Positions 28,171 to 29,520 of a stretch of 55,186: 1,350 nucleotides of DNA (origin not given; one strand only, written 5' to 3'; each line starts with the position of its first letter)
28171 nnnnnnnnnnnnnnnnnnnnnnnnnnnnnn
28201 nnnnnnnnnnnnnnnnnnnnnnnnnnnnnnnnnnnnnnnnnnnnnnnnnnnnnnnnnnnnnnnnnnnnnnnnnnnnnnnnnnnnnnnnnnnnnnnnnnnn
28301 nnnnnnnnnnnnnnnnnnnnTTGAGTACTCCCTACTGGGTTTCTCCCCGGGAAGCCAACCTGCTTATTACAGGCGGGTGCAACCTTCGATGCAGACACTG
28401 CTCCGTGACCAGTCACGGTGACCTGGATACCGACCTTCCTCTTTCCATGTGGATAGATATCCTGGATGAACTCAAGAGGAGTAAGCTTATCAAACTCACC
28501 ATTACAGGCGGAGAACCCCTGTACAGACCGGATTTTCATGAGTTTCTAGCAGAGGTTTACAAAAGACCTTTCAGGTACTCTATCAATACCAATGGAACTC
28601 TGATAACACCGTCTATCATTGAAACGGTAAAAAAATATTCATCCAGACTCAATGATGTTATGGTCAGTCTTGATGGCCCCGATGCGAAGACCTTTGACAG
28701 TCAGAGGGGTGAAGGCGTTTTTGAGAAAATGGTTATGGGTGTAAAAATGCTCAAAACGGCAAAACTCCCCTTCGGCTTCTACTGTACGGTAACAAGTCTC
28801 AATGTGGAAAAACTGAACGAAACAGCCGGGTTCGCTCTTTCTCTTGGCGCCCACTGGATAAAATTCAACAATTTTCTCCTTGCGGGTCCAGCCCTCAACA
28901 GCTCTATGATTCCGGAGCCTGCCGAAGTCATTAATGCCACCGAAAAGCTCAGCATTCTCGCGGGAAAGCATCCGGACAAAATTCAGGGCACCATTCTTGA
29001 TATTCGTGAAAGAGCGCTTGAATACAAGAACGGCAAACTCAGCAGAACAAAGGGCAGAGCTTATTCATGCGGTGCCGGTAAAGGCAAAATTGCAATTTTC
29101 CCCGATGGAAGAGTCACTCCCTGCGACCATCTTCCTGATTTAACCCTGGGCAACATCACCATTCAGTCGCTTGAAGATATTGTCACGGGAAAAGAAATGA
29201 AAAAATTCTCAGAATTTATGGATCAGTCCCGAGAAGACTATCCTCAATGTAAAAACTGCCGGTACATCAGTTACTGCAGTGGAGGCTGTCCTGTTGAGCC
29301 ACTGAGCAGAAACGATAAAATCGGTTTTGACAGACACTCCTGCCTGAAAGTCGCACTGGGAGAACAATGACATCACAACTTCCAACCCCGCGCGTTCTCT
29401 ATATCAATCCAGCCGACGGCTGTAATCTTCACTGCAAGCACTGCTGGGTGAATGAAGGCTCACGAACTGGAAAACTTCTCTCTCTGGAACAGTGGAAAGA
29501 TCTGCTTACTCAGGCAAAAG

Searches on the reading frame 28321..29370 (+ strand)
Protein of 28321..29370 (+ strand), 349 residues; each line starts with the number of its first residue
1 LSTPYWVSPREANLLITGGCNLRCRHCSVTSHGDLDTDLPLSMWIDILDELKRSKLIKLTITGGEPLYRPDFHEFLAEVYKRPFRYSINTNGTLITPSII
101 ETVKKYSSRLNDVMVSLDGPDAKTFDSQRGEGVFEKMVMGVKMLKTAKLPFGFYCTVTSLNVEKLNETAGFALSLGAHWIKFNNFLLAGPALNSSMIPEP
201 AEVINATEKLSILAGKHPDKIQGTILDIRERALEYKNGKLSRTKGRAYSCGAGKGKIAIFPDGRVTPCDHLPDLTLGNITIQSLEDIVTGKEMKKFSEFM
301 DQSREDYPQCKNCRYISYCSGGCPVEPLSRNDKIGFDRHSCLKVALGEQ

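Call 7: search_protein_families(library=pfam, proteins=[window:28321-29370:+], max_evalue=0.01)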
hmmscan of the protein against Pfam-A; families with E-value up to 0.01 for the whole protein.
window:28321-29370:+ (349 aa): 3 families
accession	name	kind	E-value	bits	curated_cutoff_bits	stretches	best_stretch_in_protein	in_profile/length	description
PF04055.27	Radical_SAM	-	3e-23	83.2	29.5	1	15-171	2-165/166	Radical SAM superfamily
PF13186.11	SPASM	-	3.7e-13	50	21.5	1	250-313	1-66/67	Iron-sulfur cluster-binding domain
PF13353.11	Fer4_12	-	3.6e-07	31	22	1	15-120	10-116/137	4Fe-4S single cluster domain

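Call 8: search_protein_families(library=ncbifam, proteins=[window:28321-29370:+], max_evalue=0.01)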
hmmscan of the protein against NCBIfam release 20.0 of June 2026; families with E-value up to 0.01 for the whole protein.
window:28321-29370:+ (349 aa): 87 families (the best 25 are shown)
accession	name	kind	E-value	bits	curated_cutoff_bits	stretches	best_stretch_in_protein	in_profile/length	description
TIGR04250.1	SCM_rSAM_ScmE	equivalog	1.8e-49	168.6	400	1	8-325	1-329/358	SynChlorMet cassette radical SAM/SPASM protein ScmE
TIGR04545.1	rSAM_ahbD_hemeb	equivalog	4.8e-33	115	500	1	16-323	6-317/339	heme b synthase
NF050035.1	rSAM_WgK_link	exception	7.1e-32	110.8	650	2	5-183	4-182/367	radical SAM/SPASM peptide maturase WgkB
TIGR04251.1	SCM_rSAM_ScmF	equivalog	1.1e-30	107.3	400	1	15-324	9-322/353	SynChlorMet cassette radical SAM/SPASM protein ScmF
NF045574.1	sacti_mat_StsB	exception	2.2e-29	102.7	625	2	15-182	101-266/466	StsB family radical SAM/SPASM domain sactipeptide maturase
TIGR04055.1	rSAM_NirJ2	equivalog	4.4e-29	102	500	1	17-323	7-303/326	putative heme d1 biosynthesis radical SAM protein NirJ2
NF047865.1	rSAM_PapB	equivalog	1.6e-27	96.6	340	1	14-332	7-325/330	PapB family radical SAM/SPASM ranthipeptide maturase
TIGR04051.1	rSAM_NirJ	equivalog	1.6e-27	96.4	515.45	2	19-167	11-158/354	heme d1 biosynthesis radical SAM protein NirJ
TIGR04317.1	W_rSAM_matur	equivalog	1.5e-26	93.3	380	1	13-320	7-320/349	tungsten cofactor oxidoreductase radical SAM maturase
TIGR03962.1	mycofact_rSAM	equivalog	2.1e-26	92.9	265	1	16-178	18-179/339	mycofactocin radical SAM maturase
TIGR04083.1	rSAM_pep_methan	hypoth_equivalog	2.6e-26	92.4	300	1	15-332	5-319/376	TIGR04083 family peptide-modifying radical SAM enzyme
TIGR04133.1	rSAM_w_lipo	hypoth_equivalog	5.2e-26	91.4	425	1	18-322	32-330/350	TIGR04133 family radical SAM/SPASM protein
TIGR04053.2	TIGR04053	equivalog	1.8e-24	86.7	395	2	17-182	15-183/366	TIGR04053 family radical SAM/SPASM domain-containing protein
TIGR04054.1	rSAM_NirJ1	equivalog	9.8e-24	83.7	650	1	16-170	42-195/387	putative heme d1 biosynthesis radical SAM protein NirJ1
TIGR03942.1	sulfatase_rSAM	equivalog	2.1e-23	83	349.45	1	19-332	10-333/363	anaerobic sulfatase maturase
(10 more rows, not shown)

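Call 57: search_solved_structures(query=window:28321-29367:+, max_evalue=0.00001)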
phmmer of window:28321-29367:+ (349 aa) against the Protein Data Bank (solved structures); distinct sequences matched with E-value up to 0.00001: 7.
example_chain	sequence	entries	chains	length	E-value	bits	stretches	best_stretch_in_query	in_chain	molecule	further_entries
4k37_A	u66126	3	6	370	3.5e-13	52.7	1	17-324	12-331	Anaerobic sulfatase-maturating enzyme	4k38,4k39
4k36_A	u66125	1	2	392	4.1e-13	52.5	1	17-324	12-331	Anaerobic sulfatase-maturating enzyme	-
6efn_A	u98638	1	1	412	4.3e-13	52.4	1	9-289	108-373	Sporulation killing factor maturation protein SkfB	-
6c8v_A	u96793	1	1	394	7.6e-10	41.8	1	16-330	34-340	Coenzyme PQQ synthesis protein E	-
5wgg_A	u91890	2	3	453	1.2e-09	41.1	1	14-326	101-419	Radical SAM domain protein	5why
8vpo_A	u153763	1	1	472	2.6e-08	36.7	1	54-324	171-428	Radical SAM core domain-containing protein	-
5v1q_A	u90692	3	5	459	9.3e-07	31.6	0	18-122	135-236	Radical SAM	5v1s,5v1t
